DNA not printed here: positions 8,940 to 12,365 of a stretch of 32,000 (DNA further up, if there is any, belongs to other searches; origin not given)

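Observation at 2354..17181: Candidate self-contained system: heme-sensing kinase, sigma-54 regulator, sigma-54 promoter, NHL/Ig/dockerin scaffold and two giant multiheme cytochromes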

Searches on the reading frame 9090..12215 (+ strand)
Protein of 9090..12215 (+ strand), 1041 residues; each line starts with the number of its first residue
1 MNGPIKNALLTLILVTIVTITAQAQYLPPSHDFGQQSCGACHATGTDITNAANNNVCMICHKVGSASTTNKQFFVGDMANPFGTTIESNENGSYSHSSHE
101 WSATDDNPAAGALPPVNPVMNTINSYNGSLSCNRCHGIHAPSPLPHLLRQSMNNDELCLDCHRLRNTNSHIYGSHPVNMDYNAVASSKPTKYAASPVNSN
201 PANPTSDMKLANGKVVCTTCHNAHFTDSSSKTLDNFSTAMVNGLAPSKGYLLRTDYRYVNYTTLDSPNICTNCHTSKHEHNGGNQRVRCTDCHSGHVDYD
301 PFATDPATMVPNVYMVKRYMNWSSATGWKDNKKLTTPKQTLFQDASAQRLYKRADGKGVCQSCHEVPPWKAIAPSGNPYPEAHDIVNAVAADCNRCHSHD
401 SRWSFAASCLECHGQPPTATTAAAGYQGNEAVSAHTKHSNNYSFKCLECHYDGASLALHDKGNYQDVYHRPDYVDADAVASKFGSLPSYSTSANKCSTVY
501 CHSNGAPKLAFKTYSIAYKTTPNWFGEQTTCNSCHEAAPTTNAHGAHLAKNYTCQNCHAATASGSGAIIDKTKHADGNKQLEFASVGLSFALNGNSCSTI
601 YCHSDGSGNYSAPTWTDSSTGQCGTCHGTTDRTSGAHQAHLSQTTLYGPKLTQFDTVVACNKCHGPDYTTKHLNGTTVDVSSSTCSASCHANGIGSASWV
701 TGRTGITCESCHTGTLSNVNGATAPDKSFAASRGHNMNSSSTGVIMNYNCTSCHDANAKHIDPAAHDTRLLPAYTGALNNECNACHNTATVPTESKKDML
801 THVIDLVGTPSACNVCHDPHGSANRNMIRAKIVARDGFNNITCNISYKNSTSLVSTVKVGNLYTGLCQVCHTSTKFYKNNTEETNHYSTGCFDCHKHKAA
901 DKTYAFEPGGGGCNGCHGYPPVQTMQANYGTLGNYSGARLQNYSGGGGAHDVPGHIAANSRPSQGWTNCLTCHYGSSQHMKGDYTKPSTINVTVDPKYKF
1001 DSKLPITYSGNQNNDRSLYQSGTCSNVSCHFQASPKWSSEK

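Call 7: search_protein_families(library=pfam, proteins=[window:9090-12215:+], max_evalue=0.01)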
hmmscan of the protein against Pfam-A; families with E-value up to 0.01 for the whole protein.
window:9090-12215:+ (1041 aa): 6 families
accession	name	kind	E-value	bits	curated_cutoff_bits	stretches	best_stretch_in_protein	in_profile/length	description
PF14522.11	Cytochrome_C7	-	3.2e-27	94.6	24.8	4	209-294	8-67/67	Cytochrome c7 and related cytochrome c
PF22113.1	Mtrc-MtrF_II-IV_dom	-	1e-19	71.2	30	2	680-823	4-169/176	Outer membrane cytochrome MtrC/MtrF-like, domains II/IV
PF14537.11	Cytochrom_c3_2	-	2.7e-16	60.2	25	1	747-823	6-70/79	Cytochrome c3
PF09699.15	Paired_CXXCH_1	-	7.8e-13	48.3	20.6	2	812-831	8-27/41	Doubled CXXCH motif (Paired_CXXCH_1)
PF09698.15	GSu_C4xC__C2xCH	-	3.4e-11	44.1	21.7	2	496-535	2-36/36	Geobacter CxxxxCH...CXXCH motif (GSu_C4xC__C2xCH)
PF02085.21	Cytochrom_CIII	-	1.8e-06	28.6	22.9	0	214-293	30-101/101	Class III cytochrome C family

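Call 13: search_protein_families(library=ncbifam, proteins=[window:9090-12215:+], max_evalue=0.01)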
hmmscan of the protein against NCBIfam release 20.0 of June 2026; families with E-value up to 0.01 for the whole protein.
window:9090-12215:+ (1041 aa): 5 families
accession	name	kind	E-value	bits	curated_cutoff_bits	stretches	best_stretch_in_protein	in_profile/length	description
TIGR03508.1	decahem_SO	subfamily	1.4e-19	70.6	192.2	3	734-917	21-196/258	DmsE family decaheme c-type cytochrome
TIGR01904.2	GSu_C4xC__C2xCH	domain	1.8e-18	66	27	3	482-547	10-70/73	CxxxxCH/CxxCH domain c-type cytochrome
NF041028.1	decahem_GSU2203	exception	3.9e-10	39.4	325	2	129-178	125-171/317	GSU2203 family decaheme c-type cytochrome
TIGR01905.1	paired_CXXCH_1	subfamily_domain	9e-07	28.7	25.2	2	812-831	8-27/41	doubled CXXCH domain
TIGR03153.1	cytochr_NrfH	equivalog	8.5e-05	22.6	134.2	1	777-897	26-135/138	cytochrome c nitrite reductase small subunit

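Call 35: find_homologous_proteins(query=window:9090-12215:+, max_evalue=1e-20)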
Query window:9090-12215:+ (1041 aa): 166 proteins with E <= 1e-20 among 8000 candidates; the best 120 are listed.
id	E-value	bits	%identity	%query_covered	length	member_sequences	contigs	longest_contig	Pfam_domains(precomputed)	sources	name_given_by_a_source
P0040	0.0e+0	2061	90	93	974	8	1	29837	PF09699.16,PF14537.12,PF09698.16,PF14522.12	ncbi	ncbi:cytochrome c3 family protein [Geotalea toluenoxydans]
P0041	0.0e+0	1791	74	100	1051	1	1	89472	PF09699.16,PF14537.12,PF09698.16,PF14522.12,PF22113.2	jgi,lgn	jgi:predicted CxxxxCH...CXXCH cytochrome family protein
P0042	0.0e+0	1305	57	100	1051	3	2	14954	PF14537.12,PF09698.16,PF02085.22,PF14522.12,PF22113.2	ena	-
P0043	0.0e+0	1302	57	100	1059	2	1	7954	PF09699.16,PF14537.12,PF09698.16,PF02085.22,PF14522.12,PF22113.2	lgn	-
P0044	0.0e+0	1269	56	100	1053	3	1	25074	PF14537.12,PF09698.16,PF02085.22,PF14522.12,PF22113.2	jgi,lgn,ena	-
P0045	0.0e+0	1240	56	100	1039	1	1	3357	PF14537.12,PF09698.16,PF02085.22,PF14522.12,PF22113.2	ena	-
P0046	3.5e-287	974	47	100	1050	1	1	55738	PF09699.16,PF14537.12,PF09698.16,PF02085.22,PF14522.12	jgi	jgi:predicted CxxxxCH...CXXCH cytochrome family protein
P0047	1.3e-217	744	40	100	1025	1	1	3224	PF09699.16,PF14537.12,PF09698.16,PF02085.22,PF14522.12,PF22113.2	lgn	-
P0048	1.2e-203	697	42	98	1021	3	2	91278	PF09699.16,PF14537.12,PF09698.16,PF14522.12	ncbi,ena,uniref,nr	ncbi:CxxxxCH/CxxCH domain-containing protein [Geobacter sp.]|uniref:cytochrome c3 family protein n=1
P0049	2.6e-202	693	41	100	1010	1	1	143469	PF09699.16,PF14537.12,PF09698.16,PF02085.22,PF14522.12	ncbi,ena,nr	ncbi:MAG: cytochrome C family [Geobacteraceae bacterium]|nr:MAG: cytochrome C family [Geobacteraceae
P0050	2.1e-201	690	39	97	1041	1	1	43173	PF09699.16,PF14537.12,PF09698.16,PF02085.22,PF14522.12,PF22113.2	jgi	jgi:predicted CxxxxCH...CXXCH cytochrome family protein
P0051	1.6e-200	687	41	99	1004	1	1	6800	PF09699.16,PF14537.12,PF09698.16,PF14522.12,PF22113.2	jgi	jgi:predicted CxxxxCH...CXXCH cytochrome family protein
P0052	2.2e-195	670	39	100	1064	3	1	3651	PF09699.16,PF14537.12,PF09698.16,PF14522.12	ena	-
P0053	8.5e-194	665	40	99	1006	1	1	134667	PF09699.16,PF14537.12,PF09698.16,PF14522.12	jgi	jgi:predicted CxxxxCH...CXXCH cytochrome family protein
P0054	1.4e-192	661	40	99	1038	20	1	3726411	PF09699.16,PF14537.12,PF09698.16,PF14522.12,PF22113.2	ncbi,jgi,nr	ncbi:C-type multiheme cytochrome omcA [Geobacter sulfurreducens]|nr:CxxxxCH/CxxCH domain-containing 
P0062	5.6e-182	626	40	100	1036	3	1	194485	PF09699.16,PF14537.12,PF09698.16,PF14522.12,PF22113.2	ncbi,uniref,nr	ncbi:CxxxxCH/CxxCH domain c-type cytochrome [Geobacter grbiciae]|uniref:CxxxxCH/CxxCH domain c-type 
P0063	1.4e-181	624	39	100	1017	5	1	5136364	PF09699.16,PF14537.12,PF09698.16,PF14522.12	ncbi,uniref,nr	ncbi:cytochrome c3 family protein [Geotalea uraniireducens]|uniref:Cytochrome C family protein n=1 T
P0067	8.1e-180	618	39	100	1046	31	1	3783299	PF14537.12,PF09698.16,PF14522.12,PF22113.2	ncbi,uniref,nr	ncbi:multiheme c-type cytochrome [Geobacter sulfurreducens]|uniref:multiheme c-type cytochrome n=1 T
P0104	5.8e-129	450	34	99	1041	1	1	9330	PF09699.16,PF14537.12,PF09698.16,PF02085.22,PF14522.12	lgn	-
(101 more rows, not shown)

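Call 36: find_encoding_contigs(protein=P0054, flank=10000, max_places=2)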
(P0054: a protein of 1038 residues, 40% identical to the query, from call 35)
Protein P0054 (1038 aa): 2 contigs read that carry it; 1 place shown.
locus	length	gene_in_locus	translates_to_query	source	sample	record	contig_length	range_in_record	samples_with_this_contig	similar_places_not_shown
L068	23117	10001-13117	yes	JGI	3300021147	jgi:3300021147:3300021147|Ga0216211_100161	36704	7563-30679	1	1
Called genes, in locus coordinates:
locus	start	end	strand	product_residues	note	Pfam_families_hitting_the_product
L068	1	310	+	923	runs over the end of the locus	PF01436:NHL (faint), PF17170:DUF5128 (faint), PF17936:Big_6, PF19077:Big_13 (faint), PF27332:TP_0781 (faint), PF13750:Big_3_3 (faint), PF09136:Glucodextran_B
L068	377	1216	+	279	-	PF22113:Mtrc-MtrF_II-IV_dom (faint), PF14522:Cytochrome_C7 (faint), PF09699:Paired_CXXCH_1 (faint)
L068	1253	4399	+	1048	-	PF09699:Paired_CXXCH_1 (faint), PF14522:Cytochrome_C7 (faint), PF14537:Cytochrom_c3_2 (faint), PF22113:Mtrc-MtrF_II-IV_dom (weak), PF09698:GSu_C4xC__C2xCH (weak)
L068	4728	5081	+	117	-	-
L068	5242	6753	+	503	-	PF02310:B12-binding, PF04055:Radical_SAM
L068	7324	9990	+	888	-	PF01436:NHL (faint), PF08450:SGL (faint), PF17170:DUF5128 (faint), PF19077:Big_13 (faint), PF22768:SPP1_Dit (faint), PF09136:Glucodextran_B, PF17936:Big_6 (weak)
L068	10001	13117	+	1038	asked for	PF14522:Cytochrome_C7 (faint), PF14537:Cytochrom_c3_2 (faint), PF22113:Mtrc-MtrF_II-IV_dom (faint), PF09699:Paired_CXXCH_1 (weak), PF09698:GSu_C4xC__C2xCH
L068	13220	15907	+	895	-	PF02085:Cytochrom_CIII (faint), PF14522:Cytochrome_C7 (faint), PF14537:Cytochrom_c3_2 (faint), PF09698:GSu_C4xC__C2xCH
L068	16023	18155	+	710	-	PF14522:Cytochrome_C7 (faint), PF14537:Cytochrom_c3_2 (faint), PF09698:GSu_C4xC__C2xCH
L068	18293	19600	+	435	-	PF05140:ResB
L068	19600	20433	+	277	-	PF01578:Cytochrom_C_asm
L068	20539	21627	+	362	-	PF00180:Iso_dh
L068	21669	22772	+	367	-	PF01118:Semialdhyde_dh, PF02774:Semialdhyde_dhC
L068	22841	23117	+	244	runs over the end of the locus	PF01416:PseudoU_synth_1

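Call 37: find_encoding_contigs(protein=P0062, flank=10000, max_places=2)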
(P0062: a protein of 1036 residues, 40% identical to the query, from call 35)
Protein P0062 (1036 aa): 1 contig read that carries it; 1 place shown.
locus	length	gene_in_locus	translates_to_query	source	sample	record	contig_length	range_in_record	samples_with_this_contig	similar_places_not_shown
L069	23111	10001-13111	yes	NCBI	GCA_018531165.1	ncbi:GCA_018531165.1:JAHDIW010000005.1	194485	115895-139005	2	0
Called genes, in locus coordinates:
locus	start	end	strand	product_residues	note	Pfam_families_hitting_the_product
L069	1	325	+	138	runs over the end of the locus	-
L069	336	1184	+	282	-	PF13292:DXP_synthase_N, PF00456:Transketolase_N, PF00676:E1_dh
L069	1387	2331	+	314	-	PF02779:Transket_pyr, PF02780:Transketolase_C, PF22613:Transketolase_C_1 (faint)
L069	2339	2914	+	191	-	-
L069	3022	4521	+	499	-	PF00672:HAMP, PF00512:HisKA, PF02518:HATPase_c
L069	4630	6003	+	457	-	PF00072:Response_reg, PF00158:Sigma54_activat, PF14532:Sigma54_activ_2, PF07728:AAA_5 (weak), PF25601:AAA_lid_14, PF02954:HTH_8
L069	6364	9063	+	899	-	PF01436:NHL (faint), PF17936:Big_6 (faint), PF17170:DUF5128 (weak), PF27332:TP_0781 (faint), PF09136:Glucodextran_B, PF19077:Big_13 (weak)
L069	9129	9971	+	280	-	PF22113:Mtrc-MtrF_II-IV_dom (faint), PF14522:Cytochrome_C7 (faint), PF09699:Paired_CXXCH_1 (faint)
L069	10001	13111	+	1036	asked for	PF09699:Paired_CXXCH_1 (faint), PF14522:Cytochrome_C7 (faint), PF14537:Cytochrom_c3_2 (faint), PF22113:Mtrc-MtrF_II-IV_dom (weak), PF09698:GSu_C4xC__C2xCH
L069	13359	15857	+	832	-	PF28492:Beta_helix_4 (weak), PF13229:Beta_helix (weak), PF05048:NosD (weak), PF13229:Beta_helix, PF05048:NosD, PF13229:Beta_helix (weak)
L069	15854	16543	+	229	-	PF02369:Big_1 (faint), PF10670:DUF4198 (faint), PF13620:CarboxypepD_reg (weak)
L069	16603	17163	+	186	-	PF04069:OpuAC (faint)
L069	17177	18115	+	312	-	PF05140:ResB (faint)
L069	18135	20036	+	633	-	PF03773:ArsP_1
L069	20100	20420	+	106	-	PF01050:MannoseP_isomer (weak), PF02311:AraC_binding (weak), PF07883:Cupin_2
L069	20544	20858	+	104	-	PF05402:PqqD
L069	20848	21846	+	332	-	PF04055:Radical_SAM, PF13186:SPASM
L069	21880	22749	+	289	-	PF13186:SPASM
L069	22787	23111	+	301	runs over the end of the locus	PF12974:Phosphonate-bd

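Call 52: list_cluster_members(proteins=[P0067, P0054, P0062, P0063])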
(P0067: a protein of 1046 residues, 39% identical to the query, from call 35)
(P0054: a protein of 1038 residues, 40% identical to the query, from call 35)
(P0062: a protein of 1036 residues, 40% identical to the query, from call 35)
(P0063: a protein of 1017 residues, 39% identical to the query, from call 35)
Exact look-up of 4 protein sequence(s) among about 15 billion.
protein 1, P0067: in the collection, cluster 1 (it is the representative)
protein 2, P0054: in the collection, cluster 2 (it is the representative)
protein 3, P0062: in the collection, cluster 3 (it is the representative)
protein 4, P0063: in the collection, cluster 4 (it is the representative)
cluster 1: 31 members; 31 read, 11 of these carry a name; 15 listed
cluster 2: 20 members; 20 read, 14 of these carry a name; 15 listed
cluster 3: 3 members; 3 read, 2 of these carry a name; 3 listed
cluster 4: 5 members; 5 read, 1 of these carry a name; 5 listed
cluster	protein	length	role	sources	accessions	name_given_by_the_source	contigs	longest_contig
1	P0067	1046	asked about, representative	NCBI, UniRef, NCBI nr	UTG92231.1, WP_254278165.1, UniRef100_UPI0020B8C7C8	multiheme c-type cytochrome [Geobacter sulfurreducens] | multiheme c-type cytochrome n=1 Tax=Geobacter sulfurreducens TaxID=35554 ... | CxxxxCH/CxxCH domain-containing protein [Geobacter sulfurreducens]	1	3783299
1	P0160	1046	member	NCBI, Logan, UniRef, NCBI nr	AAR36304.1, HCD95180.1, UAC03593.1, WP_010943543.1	CxxxxCH/CxxCH domain-containing protein [Geobacter sulfurreducens] | Cytochrome c n=1 Tax=Geobacter sulfurreducens (strain ATCC 51573 / DSM 12127 / PCA) ...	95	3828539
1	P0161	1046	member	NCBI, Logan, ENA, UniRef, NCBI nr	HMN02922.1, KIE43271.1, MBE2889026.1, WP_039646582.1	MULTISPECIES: multiheme c-type cytochrome [Geobacter] | Cytochrome C n=2 Tax=Geobacter TaxID=28231 RepID=A0A0C1QYL5_9BACT | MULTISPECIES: CxxxxCH/CxxCH domain-containing protein [Geobacter]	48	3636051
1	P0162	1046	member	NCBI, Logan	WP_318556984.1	multiheme c-type cytochrome [Geobacter anodireducens]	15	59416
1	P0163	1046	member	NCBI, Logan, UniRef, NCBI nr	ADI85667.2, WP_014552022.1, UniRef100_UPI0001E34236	multiheme c-type cytochrome [Geobacter sulfurreducens] | multiheme c-type cytochrome n=1 Tax=Geobacter sulfurreducens TaxID=35554 ... | CxxxxCH/CxxCH domain-containing protein [Geobacter sulfurreducens]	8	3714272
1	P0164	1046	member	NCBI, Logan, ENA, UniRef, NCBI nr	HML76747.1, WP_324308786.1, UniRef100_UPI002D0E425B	multiheme c-type cytochrome [Geobacter sulfurreducens] | multiheme c-type cytochrome n=1 Tax=Geobacter sulfurreducens TaxID=35554 ... | CxxxxCH/CxxCH domain-containing protein [Geobacter sulfurreducens]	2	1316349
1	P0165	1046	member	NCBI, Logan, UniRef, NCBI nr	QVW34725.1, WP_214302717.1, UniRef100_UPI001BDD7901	CxxxxCH/CxxCH domain-containing protein [Geobacter sulfurreducens] | multiheme c-type cytochrome n=1 Tax=Geobacter sulfurreducens TaxID=35554 ...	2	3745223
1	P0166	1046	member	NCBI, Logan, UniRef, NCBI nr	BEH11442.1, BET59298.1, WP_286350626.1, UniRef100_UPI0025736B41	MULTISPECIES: multiheme c-type cytochrome [Geobacter] | multiheme c-type cytochrome n=1 Tax=Geobacter TaxID=28231 RepID=UPI0025736B41 | CxxxxCH/CxxCH domain-containing protein [Geobacter sulfurreducens]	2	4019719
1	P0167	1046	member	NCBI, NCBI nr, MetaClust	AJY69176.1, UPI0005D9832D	cytochrome C [Geobacter sulfurreducens] | status=active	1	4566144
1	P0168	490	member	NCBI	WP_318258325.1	CxxxxCH/CxxCH domain c-type cytochrome [Geobacter anodireducens]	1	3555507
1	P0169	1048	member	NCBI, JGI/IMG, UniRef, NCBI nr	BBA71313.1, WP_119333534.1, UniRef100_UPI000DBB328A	CxxxxCH/CxxCH domain c-type cytochrome [Geobacter sulfurreducens] | CxxxxCH/CxxCH domain c-type cytochrome n=1 Tax=Geobacter sulfurreducens TaxID=35554 ... | CxxxxCH/CxxCH domain-containing protein [Geobacter sulfurreducens]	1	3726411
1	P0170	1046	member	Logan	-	-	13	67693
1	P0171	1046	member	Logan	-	-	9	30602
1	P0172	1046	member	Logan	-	-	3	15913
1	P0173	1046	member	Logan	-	-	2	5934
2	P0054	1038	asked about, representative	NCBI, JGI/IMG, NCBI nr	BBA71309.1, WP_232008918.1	C-type multiheme cytochrome omcA [Geobacter sulfurreducens] | CxxxxCH/CxxCH domain-containing protein [Geobacter sulfurreducens]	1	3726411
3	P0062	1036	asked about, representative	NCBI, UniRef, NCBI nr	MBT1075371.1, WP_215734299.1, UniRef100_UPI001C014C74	CxxxxCH/CxxCH domain c-type cytochrome [Geobacter grbiciae] | CxxxxCH/CxxCH domain c-type cytochrome n=1 Tax=Geobacter grbiciae TaxID=155042 ... | CxxxxCH/CxxCH domain-containing protein [Geobacter grbiciae]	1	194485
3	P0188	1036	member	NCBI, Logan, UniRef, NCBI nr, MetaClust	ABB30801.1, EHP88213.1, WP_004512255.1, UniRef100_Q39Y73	cytochrome C family protein [Geobacter metallireducens RCH3] | Cytochrome c n=1 Tax=Geobacter metallireducens (strain ATCC 53774 / DSM 7210 / GS-15) ... | CxxxxCH/CxxCH domain-containing protein [Geobacter metallireducens]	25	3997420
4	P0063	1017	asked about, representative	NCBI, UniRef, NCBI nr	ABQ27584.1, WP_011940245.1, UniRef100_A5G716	cytochrome c3 family protein [Geotalea uraniireducens] | Cytochrome C family protein n=1 Tax=Geotalea uraniireducens (strain Rf4) TaxID=351605 ... | CxxxxCH/CxxCH domain-containing protein [Geotalea uraniireducens]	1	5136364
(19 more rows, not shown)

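Call 60: search_solved_structures(query=window:9090-12215:+, max_evalue=0.01)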
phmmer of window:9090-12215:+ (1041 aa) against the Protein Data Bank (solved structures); distinct sequences matched with E-value up to 0.01: 0.
